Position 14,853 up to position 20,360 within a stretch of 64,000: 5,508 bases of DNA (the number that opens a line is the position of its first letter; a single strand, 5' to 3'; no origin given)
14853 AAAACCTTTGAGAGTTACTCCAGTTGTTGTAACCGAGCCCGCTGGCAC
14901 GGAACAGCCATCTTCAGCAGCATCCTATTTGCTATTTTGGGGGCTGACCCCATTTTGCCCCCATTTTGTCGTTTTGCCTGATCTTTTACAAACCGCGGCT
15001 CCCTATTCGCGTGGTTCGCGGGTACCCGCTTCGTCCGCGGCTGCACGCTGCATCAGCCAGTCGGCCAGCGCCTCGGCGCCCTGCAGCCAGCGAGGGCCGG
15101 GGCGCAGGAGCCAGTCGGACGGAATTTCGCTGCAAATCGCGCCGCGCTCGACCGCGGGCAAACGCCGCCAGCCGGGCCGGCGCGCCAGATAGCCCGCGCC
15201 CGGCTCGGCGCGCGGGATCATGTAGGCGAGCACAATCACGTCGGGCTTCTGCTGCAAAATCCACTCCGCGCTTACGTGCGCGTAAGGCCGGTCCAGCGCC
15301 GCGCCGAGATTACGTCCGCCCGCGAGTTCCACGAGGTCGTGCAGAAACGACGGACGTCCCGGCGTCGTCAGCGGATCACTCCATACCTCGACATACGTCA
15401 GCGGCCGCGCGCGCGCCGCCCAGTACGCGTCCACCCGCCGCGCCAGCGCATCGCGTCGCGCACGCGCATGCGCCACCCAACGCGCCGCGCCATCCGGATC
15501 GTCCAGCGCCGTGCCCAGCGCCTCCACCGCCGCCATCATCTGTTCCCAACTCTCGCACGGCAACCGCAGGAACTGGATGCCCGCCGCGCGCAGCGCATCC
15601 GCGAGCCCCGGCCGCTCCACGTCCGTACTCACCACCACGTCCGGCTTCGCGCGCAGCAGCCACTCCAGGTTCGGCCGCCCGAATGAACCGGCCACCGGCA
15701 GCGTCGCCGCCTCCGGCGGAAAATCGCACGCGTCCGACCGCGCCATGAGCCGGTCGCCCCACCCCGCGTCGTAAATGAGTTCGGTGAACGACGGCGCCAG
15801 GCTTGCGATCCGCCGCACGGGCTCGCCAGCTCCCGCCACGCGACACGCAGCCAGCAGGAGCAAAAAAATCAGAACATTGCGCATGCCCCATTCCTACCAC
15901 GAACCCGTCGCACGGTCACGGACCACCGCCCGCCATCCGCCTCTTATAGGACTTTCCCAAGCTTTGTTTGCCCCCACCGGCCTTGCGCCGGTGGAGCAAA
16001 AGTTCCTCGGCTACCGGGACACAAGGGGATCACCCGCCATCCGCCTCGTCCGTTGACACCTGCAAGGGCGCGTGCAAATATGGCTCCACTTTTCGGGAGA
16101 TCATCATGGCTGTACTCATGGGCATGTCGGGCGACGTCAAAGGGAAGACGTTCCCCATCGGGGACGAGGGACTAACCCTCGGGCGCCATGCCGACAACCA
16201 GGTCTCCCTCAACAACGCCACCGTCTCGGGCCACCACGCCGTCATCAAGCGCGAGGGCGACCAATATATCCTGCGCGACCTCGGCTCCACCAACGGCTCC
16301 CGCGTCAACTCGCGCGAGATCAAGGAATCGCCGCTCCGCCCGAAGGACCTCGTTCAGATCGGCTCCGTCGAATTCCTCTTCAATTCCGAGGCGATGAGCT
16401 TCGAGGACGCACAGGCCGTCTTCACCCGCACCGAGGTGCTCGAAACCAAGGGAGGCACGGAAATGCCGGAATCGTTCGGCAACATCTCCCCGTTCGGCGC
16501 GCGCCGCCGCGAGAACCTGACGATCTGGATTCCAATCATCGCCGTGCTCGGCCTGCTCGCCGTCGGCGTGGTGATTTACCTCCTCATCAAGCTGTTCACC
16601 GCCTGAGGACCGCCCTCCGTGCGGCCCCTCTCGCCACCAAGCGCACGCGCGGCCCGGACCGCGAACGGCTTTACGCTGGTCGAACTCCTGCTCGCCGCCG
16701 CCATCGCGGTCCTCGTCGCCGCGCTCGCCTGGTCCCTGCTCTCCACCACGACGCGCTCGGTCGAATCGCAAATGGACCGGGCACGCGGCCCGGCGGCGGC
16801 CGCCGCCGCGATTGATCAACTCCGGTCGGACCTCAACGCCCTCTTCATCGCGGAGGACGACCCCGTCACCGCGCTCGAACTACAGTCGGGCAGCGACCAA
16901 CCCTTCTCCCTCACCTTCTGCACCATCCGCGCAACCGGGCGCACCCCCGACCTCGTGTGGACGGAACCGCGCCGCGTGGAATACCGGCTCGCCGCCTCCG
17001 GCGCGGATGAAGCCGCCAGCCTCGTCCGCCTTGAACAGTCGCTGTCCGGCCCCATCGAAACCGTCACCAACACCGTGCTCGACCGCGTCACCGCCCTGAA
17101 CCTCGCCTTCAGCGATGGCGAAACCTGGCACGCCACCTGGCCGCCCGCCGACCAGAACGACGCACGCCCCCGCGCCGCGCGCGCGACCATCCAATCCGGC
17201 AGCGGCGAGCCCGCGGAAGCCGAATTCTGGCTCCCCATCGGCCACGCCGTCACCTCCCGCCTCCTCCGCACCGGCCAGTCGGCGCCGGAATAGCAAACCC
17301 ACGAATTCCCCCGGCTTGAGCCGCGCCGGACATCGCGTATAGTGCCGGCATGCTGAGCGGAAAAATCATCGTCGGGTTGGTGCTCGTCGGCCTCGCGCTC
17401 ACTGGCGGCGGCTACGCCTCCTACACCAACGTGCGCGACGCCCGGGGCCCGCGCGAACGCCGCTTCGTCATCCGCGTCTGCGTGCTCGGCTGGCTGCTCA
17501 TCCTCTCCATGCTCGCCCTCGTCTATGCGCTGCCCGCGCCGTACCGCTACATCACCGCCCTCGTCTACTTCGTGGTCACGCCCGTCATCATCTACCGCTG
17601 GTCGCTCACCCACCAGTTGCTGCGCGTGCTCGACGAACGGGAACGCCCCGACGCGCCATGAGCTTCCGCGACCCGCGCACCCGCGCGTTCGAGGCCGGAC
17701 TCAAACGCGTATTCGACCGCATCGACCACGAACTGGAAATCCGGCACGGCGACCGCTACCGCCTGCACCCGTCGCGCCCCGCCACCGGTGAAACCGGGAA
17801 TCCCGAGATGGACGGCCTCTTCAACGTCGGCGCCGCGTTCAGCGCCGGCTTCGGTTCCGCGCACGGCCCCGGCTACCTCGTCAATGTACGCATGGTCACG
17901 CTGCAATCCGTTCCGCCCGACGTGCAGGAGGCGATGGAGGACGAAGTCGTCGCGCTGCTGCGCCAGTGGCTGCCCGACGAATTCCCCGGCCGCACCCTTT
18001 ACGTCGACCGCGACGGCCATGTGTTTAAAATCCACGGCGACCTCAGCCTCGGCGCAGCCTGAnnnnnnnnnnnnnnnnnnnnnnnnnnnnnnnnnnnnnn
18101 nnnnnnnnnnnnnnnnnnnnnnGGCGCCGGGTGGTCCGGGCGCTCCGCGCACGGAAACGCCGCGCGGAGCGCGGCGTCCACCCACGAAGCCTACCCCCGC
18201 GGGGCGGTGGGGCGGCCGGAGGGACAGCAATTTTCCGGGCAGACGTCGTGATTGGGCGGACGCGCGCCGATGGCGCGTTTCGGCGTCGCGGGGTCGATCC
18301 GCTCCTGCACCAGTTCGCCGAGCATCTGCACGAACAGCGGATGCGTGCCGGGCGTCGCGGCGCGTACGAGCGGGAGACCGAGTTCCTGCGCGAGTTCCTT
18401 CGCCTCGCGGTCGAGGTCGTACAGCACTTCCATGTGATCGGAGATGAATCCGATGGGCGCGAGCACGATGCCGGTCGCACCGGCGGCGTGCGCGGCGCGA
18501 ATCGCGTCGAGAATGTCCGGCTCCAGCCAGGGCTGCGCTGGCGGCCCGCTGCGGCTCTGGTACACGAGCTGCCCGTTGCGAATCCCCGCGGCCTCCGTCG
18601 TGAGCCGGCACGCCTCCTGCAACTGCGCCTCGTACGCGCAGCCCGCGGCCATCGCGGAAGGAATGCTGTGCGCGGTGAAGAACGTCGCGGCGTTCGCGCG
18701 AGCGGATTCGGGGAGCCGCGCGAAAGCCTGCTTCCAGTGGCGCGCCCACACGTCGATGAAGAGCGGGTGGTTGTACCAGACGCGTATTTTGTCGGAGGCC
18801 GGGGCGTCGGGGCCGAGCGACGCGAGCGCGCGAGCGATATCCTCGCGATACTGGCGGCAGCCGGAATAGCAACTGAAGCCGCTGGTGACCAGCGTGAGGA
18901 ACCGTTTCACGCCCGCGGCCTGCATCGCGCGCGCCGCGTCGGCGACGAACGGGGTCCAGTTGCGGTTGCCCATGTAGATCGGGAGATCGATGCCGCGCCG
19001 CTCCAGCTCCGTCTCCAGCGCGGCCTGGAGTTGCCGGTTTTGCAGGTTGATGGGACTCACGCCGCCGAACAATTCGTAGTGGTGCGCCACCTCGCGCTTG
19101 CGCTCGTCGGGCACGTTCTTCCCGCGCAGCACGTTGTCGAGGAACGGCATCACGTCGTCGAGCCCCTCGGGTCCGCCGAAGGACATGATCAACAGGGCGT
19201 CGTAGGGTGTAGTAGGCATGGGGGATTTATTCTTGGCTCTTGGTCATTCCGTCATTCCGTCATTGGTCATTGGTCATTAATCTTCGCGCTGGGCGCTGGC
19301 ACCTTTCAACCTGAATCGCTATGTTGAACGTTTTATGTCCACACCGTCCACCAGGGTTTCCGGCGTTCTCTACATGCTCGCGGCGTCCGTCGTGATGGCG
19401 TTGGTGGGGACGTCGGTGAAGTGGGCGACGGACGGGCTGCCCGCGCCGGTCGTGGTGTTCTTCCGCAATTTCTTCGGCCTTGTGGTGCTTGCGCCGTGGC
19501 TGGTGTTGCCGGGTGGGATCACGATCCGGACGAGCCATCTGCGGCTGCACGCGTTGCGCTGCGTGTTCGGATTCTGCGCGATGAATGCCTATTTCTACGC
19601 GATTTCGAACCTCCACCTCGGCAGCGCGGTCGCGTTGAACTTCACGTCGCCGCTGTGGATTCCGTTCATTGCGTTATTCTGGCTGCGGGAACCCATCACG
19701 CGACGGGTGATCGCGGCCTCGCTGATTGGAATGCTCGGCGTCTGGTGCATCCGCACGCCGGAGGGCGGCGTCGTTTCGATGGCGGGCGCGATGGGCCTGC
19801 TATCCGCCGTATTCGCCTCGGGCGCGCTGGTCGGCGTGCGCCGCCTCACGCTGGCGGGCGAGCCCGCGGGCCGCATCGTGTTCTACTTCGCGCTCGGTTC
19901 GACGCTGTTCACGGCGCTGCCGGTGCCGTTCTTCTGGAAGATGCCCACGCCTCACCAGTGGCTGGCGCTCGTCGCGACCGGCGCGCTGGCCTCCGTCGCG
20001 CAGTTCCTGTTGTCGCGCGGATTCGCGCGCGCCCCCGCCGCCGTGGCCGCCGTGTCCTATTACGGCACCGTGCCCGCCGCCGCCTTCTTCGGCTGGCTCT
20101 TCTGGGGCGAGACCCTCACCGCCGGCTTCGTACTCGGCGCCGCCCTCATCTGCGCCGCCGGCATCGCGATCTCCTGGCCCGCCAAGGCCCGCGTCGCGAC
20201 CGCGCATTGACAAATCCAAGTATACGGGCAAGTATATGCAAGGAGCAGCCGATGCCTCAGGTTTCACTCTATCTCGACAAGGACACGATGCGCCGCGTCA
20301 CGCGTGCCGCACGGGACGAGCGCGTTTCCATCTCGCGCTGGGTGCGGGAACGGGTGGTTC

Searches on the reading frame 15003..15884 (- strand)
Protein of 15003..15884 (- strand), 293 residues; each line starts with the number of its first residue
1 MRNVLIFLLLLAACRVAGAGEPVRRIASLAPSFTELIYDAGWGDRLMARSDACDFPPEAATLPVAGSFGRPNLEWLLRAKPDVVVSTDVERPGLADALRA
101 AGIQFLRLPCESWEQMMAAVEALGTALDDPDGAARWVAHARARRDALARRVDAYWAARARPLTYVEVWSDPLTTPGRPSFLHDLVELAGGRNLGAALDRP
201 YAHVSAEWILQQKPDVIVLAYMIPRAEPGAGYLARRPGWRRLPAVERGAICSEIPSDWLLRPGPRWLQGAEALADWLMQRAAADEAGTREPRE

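Call 75: search_protein_families(library=pfam, proteins=[window:15003-15884:-], max_evalue=0.00001)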
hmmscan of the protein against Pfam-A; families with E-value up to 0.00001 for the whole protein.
window:15003-15884:- (293 aa): 1 family
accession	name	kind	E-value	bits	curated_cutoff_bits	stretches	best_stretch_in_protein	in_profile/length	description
PF01497.23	Peripla_BP_2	-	1.8e-25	90.1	27.5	1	26-250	1-228/235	Periplasmic binding protein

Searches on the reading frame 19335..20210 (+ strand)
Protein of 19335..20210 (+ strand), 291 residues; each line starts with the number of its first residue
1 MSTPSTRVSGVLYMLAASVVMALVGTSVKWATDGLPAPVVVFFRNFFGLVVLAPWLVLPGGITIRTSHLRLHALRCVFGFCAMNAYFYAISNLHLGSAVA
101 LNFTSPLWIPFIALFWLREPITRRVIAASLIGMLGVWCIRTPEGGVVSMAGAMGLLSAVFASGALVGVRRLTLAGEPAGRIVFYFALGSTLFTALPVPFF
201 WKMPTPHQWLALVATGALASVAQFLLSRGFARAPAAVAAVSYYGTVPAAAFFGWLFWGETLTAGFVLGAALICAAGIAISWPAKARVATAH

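Call 75: search_protein_families(library=pfam, proteins=[window:19335-20210:+], max_evalue=0.00001)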
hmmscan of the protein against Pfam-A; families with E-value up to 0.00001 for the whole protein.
window:19335-20210:+ (291 aa): 1 family
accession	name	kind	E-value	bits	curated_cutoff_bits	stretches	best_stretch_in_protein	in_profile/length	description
PF00892.27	EamA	-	1.4e-26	93.8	28.2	2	9-139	2-133/135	EamA-like transporter family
